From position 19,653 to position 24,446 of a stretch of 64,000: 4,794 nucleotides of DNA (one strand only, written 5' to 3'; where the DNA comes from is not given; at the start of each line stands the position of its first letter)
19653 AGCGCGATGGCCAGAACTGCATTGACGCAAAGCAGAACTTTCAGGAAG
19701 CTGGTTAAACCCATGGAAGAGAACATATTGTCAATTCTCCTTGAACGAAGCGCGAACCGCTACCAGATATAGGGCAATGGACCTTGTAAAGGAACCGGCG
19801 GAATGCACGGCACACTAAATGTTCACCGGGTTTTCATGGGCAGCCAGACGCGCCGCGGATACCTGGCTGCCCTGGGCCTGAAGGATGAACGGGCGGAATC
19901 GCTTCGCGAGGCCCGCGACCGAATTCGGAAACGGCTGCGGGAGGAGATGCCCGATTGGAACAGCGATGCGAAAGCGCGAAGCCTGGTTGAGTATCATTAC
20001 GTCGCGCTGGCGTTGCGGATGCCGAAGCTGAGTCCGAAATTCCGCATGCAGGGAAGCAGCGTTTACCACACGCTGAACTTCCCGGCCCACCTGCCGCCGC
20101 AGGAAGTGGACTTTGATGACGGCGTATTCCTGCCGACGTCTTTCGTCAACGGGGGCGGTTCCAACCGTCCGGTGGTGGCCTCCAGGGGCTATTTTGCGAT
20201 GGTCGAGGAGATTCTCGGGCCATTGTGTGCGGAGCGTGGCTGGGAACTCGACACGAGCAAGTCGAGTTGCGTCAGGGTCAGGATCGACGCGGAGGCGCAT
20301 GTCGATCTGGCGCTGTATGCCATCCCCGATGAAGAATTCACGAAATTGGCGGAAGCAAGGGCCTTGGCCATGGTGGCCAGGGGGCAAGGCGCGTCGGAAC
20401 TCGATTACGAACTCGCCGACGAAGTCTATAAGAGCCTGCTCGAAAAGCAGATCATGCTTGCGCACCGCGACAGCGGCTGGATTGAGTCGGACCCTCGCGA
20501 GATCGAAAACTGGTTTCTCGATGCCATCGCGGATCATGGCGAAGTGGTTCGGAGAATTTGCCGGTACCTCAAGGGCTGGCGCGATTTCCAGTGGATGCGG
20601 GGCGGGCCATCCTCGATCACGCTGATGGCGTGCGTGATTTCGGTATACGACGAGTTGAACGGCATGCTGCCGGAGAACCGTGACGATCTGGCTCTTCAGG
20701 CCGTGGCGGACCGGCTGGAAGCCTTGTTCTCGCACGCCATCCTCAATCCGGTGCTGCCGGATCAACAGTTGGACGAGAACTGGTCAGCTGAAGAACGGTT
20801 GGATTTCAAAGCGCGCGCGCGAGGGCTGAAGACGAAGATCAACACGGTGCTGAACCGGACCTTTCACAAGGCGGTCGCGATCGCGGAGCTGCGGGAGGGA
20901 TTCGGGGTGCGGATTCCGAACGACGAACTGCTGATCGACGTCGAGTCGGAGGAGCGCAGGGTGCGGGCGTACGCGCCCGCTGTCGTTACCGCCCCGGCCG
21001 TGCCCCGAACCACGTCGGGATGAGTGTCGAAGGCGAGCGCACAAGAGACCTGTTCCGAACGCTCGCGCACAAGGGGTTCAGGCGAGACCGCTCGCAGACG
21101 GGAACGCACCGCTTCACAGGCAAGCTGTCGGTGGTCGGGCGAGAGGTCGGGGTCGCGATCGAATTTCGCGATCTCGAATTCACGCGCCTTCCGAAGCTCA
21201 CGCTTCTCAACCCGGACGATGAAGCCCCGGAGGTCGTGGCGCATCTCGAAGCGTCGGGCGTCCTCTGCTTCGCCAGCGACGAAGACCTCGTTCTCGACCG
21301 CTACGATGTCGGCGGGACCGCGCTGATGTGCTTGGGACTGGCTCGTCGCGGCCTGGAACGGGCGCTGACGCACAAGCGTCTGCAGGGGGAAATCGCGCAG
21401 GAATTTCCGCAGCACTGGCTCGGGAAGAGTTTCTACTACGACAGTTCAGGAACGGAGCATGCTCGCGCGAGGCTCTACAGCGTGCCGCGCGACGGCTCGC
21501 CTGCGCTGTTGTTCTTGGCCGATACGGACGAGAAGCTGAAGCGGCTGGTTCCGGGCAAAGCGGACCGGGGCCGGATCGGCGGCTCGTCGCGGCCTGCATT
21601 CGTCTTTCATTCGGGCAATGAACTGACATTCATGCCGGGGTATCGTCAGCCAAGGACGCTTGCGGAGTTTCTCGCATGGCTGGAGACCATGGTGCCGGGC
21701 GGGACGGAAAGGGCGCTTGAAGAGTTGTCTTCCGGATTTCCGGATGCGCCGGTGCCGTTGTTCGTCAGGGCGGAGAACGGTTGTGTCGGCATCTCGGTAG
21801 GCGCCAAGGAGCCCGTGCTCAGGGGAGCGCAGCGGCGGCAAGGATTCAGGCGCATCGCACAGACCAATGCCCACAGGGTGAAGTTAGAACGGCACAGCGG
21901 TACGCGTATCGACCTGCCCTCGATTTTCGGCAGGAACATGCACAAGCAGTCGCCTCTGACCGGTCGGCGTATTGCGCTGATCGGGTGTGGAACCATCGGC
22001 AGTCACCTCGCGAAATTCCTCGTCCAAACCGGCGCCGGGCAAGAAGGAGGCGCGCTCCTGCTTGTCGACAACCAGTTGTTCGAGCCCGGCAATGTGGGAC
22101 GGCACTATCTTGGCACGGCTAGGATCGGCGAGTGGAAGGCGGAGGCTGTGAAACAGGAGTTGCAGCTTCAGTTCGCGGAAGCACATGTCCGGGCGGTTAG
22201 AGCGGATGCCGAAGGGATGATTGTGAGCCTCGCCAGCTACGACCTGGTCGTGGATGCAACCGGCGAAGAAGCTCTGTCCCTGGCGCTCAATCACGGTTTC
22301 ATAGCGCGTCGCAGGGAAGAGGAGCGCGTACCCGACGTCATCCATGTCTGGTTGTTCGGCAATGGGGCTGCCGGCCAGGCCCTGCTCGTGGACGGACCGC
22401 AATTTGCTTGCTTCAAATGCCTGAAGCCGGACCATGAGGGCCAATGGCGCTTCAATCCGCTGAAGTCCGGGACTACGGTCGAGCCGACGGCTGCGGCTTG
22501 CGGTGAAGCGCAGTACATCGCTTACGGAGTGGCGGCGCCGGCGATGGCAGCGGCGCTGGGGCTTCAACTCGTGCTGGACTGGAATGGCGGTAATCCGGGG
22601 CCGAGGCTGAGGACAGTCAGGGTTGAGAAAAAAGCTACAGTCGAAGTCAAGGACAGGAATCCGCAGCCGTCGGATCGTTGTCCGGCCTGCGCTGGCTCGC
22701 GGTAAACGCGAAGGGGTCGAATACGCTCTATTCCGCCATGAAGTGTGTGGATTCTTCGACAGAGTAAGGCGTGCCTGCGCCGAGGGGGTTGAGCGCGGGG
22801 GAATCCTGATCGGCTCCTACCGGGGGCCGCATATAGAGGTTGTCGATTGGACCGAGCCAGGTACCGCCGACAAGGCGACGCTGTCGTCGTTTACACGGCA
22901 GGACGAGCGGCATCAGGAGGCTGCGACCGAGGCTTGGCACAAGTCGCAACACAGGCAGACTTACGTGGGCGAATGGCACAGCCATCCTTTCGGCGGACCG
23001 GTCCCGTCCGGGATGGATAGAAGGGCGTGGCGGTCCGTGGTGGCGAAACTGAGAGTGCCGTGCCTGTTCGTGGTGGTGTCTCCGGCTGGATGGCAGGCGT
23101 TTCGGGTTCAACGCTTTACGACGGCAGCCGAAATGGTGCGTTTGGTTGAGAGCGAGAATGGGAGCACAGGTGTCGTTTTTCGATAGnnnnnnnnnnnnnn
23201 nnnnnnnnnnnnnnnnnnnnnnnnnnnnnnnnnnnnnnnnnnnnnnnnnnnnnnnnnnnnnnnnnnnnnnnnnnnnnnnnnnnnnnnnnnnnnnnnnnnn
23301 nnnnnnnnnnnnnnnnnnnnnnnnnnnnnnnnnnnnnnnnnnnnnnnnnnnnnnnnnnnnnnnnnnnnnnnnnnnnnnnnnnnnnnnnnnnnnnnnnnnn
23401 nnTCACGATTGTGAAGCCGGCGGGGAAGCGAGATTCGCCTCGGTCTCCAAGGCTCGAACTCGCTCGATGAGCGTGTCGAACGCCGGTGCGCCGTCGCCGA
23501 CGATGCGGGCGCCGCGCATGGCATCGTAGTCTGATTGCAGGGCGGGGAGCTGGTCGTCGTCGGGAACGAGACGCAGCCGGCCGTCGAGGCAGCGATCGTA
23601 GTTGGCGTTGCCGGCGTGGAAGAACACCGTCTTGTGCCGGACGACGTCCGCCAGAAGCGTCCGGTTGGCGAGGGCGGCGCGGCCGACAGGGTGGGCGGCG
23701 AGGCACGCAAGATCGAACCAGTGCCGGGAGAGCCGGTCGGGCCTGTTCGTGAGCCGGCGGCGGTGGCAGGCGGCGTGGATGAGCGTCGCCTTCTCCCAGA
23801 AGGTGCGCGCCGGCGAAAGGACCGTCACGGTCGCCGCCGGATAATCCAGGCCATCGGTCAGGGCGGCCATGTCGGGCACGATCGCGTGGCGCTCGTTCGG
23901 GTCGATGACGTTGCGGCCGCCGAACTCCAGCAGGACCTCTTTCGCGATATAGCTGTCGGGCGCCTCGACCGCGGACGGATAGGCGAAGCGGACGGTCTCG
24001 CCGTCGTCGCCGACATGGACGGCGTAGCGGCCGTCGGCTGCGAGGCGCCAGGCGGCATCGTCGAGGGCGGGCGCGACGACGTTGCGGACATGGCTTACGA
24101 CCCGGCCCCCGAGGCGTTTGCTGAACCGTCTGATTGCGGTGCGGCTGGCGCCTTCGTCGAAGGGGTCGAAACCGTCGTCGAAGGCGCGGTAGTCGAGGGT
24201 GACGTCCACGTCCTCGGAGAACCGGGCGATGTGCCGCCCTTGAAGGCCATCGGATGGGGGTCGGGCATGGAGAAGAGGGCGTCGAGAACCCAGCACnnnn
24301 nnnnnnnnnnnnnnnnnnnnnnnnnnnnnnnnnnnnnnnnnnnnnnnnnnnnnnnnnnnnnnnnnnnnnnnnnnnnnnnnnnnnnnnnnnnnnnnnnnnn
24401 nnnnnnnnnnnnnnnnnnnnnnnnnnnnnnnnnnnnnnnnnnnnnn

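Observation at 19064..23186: Type II CBASS with the membrane effector transcribed divergently from the cyclase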

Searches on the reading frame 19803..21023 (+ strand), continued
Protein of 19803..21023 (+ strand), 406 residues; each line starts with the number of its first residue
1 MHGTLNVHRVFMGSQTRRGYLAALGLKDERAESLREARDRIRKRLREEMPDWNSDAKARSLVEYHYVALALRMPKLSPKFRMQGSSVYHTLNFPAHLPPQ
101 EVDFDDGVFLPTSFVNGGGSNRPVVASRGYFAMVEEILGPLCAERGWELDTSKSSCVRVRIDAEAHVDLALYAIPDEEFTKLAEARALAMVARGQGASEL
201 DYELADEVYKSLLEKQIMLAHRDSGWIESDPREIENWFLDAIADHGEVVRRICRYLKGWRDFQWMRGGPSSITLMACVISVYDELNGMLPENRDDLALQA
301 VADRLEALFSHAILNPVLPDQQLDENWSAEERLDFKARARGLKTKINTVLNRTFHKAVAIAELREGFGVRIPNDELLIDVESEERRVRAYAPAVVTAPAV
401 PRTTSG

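Call 56: search_solved_structures(query=window:19803-21023:+, max_evalue=1e-30, show_alignments=1)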
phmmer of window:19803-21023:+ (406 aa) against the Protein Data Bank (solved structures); distinct sequences matched with E-value up to 1e-30: 8.
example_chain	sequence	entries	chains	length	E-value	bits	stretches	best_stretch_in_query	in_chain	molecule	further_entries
4u03_A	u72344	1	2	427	4.7e-40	141.1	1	76-378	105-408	Cyclic AMP-GMP synthase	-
4txy_A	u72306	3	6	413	6.4e-40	140.6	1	75-378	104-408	Cyclic AMP-GMP synthase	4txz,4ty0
4u0m_A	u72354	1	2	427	2.2e-39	138.9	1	76-378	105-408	Cyclic AMP-GMP synthase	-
5go3_A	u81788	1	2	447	8.7e-39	136.9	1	75-380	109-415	Cyclic GMP-AMP synthase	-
4xj1_A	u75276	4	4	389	4.4e-38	134.6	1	76-378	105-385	Cyclic AMP-GMP synthase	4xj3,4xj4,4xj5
4u0l_A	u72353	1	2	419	7.3e-38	133.9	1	76-378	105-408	Cyclic AMP-GMP synthase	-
4u0n_A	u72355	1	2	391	3.4e-36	128.4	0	218-378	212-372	Cyclic AMP-GMP synthase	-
4xj6_A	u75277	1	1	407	1.5e-33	119.7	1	46-376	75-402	VC0179-like protein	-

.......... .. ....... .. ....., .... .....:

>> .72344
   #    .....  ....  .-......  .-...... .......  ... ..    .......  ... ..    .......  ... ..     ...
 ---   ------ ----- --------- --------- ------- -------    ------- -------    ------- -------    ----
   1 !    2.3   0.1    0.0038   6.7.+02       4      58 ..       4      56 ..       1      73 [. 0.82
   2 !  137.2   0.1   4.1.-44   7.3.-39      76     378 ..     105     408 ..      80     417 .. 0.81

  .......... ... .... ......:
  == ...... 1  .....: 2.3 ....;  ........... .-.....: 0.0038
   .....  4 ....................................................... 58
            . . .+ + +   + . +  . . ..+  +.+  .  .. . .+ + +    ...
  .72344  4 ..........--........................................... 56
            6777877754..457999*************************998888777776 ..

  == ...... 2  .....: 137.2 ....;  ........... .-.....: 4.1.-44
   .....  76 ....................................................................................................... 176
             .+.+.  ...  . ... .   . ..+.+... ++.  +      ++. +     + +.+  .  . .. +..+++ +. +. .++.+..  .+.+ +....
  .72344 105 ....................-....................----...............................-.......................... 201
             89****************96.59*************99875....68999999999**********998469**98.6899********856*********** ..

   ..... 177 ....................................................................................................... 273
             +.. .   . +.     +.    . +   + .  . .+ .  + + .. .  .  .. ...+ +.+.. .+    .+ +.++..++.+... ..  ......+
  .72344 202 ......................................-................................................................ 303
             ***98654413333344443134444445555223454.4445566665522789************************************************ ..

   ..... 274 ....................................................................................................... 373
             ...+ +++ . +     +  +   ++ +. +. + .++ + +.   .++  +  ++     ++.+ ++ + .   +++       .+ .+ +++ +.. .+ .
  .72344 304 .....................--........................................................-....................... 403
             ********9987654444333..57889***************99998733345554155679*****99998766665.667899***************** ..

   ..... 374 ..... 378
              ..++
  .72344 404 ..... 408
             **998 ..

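Call 60: search_protein_families(library=ncbifam, proteins=[window:19803-21023:+], max_evalue=0.001)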
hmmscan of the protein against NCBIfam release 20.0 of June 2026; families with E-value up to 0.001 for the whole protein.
window:19803-21023:+ (406 aa): 1 family
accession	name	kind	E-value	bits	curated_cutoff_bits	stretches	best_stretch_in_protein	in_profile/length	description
NF041078.1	cGAS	equivalog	8.1e-96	321.1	150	1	5-372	2-339/339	CBASS cGAMP synthase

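Call 66: search_protein_families(library=pfam, proteins=[L029:3369-3884:-, L027:1787-2230:+, L027:2227-2823:+], max_evalue=0.01)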
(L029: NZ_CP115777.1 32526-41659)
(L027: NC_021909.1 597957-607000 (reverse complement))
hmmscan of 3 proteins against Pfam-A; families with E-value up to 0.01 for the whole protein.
L029:3369-3884:- (171 aa): 1 family
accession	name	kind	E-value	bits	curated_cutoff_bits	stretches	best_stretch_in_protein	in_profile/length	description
PF18153.7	Cap15_CD_rec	-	3.2e-05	24.7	31.2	1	67-154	3-74/122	Cap15, cyclic dinucleotide receptor domain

L027:1787-2230:+ (147 aa): 0 families

L027:2227-2823:+ (198 aa): 1 family
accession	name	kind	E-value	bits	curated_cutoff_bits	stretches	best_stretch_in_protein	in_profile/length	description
PF18153.7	Cap15_CD_rec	-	5.3e-19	69.2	31.2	1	79-195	3-122/122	Cap15, cyclic dinucleotide receptor domain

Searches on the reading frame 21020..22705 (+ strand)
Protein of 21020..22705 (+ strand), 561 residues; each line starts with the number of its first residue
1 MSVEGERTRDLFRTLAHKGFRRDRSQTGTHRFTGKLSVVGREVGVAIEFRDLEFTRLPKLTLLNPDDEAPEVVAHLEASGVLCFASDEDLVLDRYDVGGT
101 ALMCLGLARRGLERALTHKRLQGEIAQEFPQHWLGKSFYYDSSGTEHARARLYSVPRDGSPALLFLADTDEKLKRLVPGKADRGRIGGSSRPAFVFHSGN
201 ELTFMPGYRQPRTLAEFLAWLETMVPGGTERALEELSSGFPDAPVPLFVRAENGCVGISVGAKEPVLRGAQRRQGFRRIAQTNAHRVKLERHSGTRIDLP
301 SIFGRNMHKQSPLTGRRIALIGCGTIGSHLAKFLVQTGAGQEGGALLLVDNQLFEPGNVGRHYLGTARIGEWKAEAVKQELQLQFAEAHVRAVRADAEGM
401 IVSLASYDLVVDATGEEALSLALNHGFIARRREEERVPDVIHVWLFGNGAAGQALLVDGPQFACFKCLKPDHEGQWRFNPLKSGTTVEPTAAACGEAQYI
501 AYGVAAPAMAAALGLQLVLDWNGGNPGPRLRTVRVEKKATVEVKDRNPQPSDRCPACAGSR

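Call 3: search_protein_families(library=pfam, proteins=[window:21020-22705:+], max_evalue=0.01)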
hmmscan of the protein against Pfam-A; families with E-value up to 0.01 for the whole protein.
window:21020-22705:+ (561 aa): 2 families
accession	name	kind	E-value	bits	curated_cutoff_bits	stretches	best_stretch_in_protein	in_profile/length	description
PF00899.27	ThiF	-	1.9e-19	70.2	28.1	1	309-546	14-230/238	ThiF family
PF14461.11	Prok-E2_B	-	1.3e-08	35.4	25.4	1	12-133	10-126/135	Prokaryotic E2 family B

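Call 4: search_protein_families(library=padloc, proteins=[window:21020-22705:+], max_evalue=0.01)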
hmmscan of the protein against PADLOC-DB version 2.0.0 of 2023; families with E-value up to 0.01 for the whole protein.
window:21020-22705:+ (561 aa): 32 families (the best 25 are shown)
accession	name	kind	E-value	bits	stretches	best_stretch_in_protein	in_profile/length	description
PDLC00842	E1-E2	-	1.1e-132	441.5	1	7-559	6-546/549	E1-E2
PDLC00853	E1-E2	-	8.5e-132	438.9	1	6-558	5-545/546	E1-E2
PDLC00826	E1-E2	-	9.5e-76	253.7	1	11-558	7-575/576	E1-E2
PDLC00854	E1-E2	-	1.5e-65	220.2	1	300-559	344-603/605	E1-E2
PDLC00841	E1-E2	-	2.6e-43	146.7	1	285-519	317-551/590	E1-E2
PDLC00837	E1-E2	-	2.9e-43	146.5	1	26-503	31-517/593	E1-E2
PDLC00836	E1-E2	-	3.5e-41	139.5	1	67-526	82-547/602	E1-E2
PDLC00856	E1-E2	-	9.8e-30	101.6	1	294-518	299-514/573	E1-E2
PDLC00850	E1-E2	-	9.4e-27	91.7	1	284-504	284-497/566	E1-E2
PDLC00844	E1-E2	-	1.6e-26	91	1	305-426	266-387/489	E1-E2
PDLC00840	E1-E2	-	2.6e-25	87.4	1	261-506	161-399/458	E1-E2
PDLC00831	E1-E2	-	2.5e-21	74.1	1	295-519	298-519/578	E1-E2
PDLC00846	E1-E2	-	3.2e-21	73.5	2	313-519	315-518/587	E1-E2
PDLC00843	E1-E2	-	7.2e-20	69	1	311-518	314-519/575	E1-E2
PDLC00830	E1-E2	-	8.2e-20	68.6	1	292-516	288-508/551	E1-E2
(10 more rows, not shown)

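Call 36: search_solved_structures(query=window:21020-22705:+, max_evalue=0.001, show_alignments=1)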
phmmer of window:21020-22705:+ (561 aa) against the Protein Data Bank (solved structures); distinct sequences matched with E-value up to 0.001: 9.
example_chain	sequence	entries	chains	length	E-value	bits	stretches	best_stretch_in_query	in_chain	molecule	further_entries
7tsq_A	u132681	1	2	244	3.8e-08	36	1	313-420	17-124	Cap2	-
7tsx_A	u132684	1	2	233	4e-08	35.9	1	313-420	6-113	Cap2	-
7to3_A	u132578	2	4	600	1.7e-07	33.8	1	312-420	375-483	Cap2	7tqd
6om4_A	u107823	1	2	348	9.4e-06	28.1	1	301-392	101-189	MccB protein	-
3h5n_A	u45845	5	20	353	1.1e-05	27.9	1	305-392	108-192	MccB protein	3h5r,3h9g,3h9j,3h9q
3h5a_A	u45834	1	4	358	1.1e-05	27.9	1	305-392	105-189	MccB protein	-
1jw9_B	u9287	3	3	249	0.00012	24.4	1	306-431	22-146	MOLYBDOPTERIN BIOSYNTHESIS MOEB PROTEIN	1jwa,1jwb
1zud_1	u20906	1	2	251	0.00017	23.9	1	310-498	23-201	Adenylyltransferase thiF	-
1zfn_A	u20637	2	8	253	0.00018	23.8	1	310-498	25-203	Adenylyltransferase thiF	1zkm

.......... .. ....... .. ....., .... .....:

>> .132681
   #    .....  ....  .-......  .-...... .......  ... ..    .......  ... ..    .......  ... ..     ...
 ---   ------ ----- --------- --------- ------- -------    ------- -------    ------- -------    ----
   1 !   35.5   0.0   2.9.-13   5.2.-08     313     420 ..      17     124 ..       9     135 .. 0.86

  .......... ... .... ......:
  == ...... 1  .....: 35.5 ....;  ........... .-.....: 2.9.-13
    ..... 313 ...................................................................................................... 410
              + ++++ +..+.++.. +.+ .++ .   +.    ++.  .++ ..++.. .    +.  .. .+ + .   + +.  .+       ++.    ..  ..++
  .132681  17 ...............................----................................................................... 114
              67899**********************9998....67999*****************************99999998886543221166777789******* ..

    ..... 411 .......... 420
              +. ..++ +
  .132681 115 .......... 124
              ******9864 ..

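Call 60: search_protein_families(library=ncbifam, proteins=[window:21020-22705:+], max_evalue=0.001)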
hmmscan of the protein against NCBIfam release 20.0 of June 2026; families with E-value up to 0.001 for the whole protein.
window:21020-22705:+ (561 aa): 12 families
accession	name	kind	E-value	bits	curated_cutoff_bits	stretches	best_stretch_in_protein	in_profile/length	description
NF058523.1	6A-MBL_cap2_3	equivalog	1e-20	73.9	320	1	299-455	282-432/665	anti-phage 6A-MBL system cap2_3 protein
TIGR02356.1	adenyl_thiF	equivalog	7.5e-11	41.8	275.25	1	308-492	14-189/203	thiazole biosynthesis adenylyltransferase ThiF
NF006395.0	PRK08644.1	equivalog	1.7e-09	37.6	159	1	309-417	24-130/215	sulfur carrier protein ThiS adenylyltransferase ThiF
NF004281.0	PRK05690.1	subfamily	1.8e-07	30.6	266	1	307-425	24-141/250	molybdopterin-synthase adenylyltransferase MoeB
NF006444.0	PRK08762.1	equivalog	2.1e-07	29.9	449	1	307-418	139-249/387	molybdopterin-synthase adenylyltransferase MoeB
TIGR02354.1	thiF_fam2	equivalog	2.6e-06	27.4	152.2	1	313-414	19-118/200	thiamine biosynthesis protein ThiF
TIGR02355.1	moeB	equivalog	2.2e-05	24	376.55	1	308-425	17-133/240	molybdopterin-synthase adenylyltransferase MoeB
NF005646.0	PRK07411.1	equivalog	6.4e-05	22.2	633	1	297-415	23-137/390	molybdopterin-synthase adenylyltransferase MoeB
NF047750.1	SAMPActivE1UbaA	equivalog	6.5e-05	22.4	450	1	310-471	27-178/270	SAMP-activating enzyme E1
NF009123.0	PRK12475.1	subfamily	0.00018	20.9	510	1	310-468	19-170/338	MoeB/ThiF family adenylyltransferase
NF005902.0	PRK07878.1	equivalog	0.0002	20.4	647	1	306-420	33-146/392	adenylyltransferase/sulfurtransferase MoeZ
TIGR03736.1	PRTRC_ThiF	hypoth_equivalog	0.00066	19.1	144.75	0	317-415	13-115/245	PRTRC system ThiF family protein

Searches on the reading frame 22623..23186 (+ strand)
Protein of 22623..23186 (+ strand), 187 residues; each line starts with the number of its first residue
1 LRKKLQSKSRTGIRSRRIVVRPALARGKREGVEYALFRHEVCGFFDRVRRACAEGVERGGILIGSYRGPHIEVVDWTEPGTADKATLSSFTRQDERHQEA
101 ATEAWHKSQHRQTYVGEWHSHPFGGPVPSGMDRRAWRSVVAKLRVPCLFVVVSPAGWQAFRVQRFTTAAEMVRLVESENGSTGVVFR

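Call 3: search_protein_families(library=pfam, proteins=[window:22623-23186:+], max_evalue=0.01)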
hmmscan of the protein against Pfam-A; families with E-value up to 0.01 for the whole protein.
window:22623-23186:+ (187 aa): 2 families
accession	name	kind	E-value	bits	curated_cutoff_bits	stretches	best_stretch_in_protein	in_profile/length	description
PF14464.11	Prok-JAB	-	1.8e-13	50.8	25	1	52-161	14-112/114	Prokaryotic homologs of the JAB domain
PF01398.27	JAB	-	0.00064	20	22.5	1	49-132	21-104/117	JAB1/Mov34/MPN/PAD-1 ubiquitin protease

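Call 4: search_protein_families(library=padloc, proteins=[window:22623-23186:+], max_evalue=0.01)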
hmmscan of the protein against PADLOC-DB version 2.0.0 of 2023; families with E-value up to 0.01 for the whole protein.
window:22623-23186:+ (187 aa): 28 families (the best 25 are shown)
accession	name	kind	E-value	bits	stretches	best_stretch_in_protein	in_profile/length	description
PDLC00902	JAB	-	2.1e-33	113.3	1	34-155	15-138/159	JAB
PDLC00896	JAB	-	1.4e-32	110.6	1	36-153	14-135/159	JAB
PDLC00887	JAB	-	3.3e-30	103.2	1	36-172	17-155/160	JAB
PDLC00894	JAB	-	2e-26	90.9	1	37-162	17-142/158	JAB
PDLC00909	JAB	-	3.7e-21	73.5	1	37-152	22-141/168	JAB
PDLC00890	JAB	-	1.1e-19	68.5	1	56-149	32-125/157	JAB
PDLC00901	JAB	-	9.9e-19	65.8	1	33-144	16-128/163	JAB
PDLC00903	JAB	-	1.5e-18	65.3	1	54-142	32-121/166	JAB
PDLC00898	JAB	-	7.6e-18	62.6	1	36-152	20-135/162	JAB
PDLC00895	JAB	-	2.3e-16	57.9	1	50-141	26-115/162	JAB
PDLC00891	JAB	-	1.8e-15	54.7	1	36-142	14-117/159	JAB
PDLC00838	E1-E2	-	2.7e-15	53.6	1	48-152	604-709/736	E1-E2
PDLC00889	JAB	-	3e-14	50.9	1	49-148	32-132/168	JAB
PDLC00908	JAB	-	9.3e-13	46.4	1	55-142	40-128/168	JAB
PDLC00893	JAB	-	5.6e-12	43.9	1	56-151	23-120/157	JAB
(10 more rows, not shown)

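Call 57: search_solved_structures(query=window:22623-23186:+, max_evalue=0.01, show_alignments=1)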
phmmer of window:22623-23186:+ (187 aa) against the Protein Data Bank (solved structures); distinct sequences matched with E-value up to 0.01: 1.
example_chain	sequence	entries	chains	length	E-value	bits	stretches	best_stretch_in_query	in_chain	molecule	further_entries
9ild_A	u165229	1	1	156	4.6e-14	55.8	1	40-152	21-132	Peptidase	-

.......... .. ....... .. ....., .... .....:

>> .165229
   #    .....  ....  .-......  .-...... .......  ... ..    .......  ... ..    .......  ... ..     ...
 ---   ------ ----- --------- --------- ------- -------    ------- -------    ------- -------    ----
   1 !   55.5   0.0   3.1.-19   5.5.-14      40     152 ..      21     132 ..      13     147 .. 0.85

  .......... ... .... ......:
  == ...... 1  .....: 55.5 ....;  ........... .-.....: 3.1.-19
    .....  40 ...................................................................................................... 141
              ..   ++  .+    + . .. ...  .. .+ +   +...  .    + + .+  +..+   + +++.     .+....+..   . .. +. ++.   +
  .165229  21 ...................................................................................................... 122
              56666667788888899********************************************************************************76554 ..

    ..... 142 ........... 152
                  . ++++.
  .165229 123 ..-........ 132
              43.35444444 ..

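Call 60: search_protein_families(library=ncbifam, proteins=[window:22623-23186:+], max_evalue=0.001)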
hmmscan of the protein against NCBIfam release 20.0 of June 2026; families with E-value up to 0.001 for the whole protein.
window:22623-23186:+ (187 aa): 4 families
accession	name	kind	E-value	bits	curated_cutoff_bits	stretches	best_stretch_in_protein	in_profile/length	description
NF050170.1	CDNTaseCGASCap3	equivalog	8.2e-24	84.6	200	1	40-159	21-140/153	CBASS system CD-NTase/cGAS isopeptidase Cap3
TIGR02256.1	ICE_VC0181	hypoth_equivalog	1.3e-20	73.7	127.6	1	55-157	16-118/131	conserved hypothetical protein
NF058523.1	6A-MBL_cap2_3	equivalog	8.5e-15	54.3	320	1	49-145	558-656/665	anti-phage 6A-MBL system cap2_3 protein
NF041370.1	desamp_Halo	equivalog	0.00047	20.1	130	1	46-140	13-105/133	desampylase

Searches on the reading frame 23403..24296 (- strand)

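Call 60: search_protein_families(library=ncbifam, proteins=[window:23403-24296:-], max_evalue=0.001)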
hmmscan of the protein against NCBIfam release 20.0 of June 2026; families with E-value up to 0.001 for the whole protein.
window:23403-24296:- (297 aa): 0 families

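Call 61: search_protein_families(library=pfam, proteins=[window:23403-24296:-], max_evalue=0.001)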
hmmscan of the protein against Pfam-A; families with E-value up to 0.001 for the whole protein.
window:23403-24296:- (297 aa): 1 family
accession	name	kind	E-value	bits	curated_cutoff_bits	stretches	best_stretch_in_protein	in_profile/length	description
PF08843.17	AbiEii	-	8.8e-31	108.1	22.5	1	23-278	30-237/238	Nucleotidyl transferase AbiEii toxin, Type IV TA system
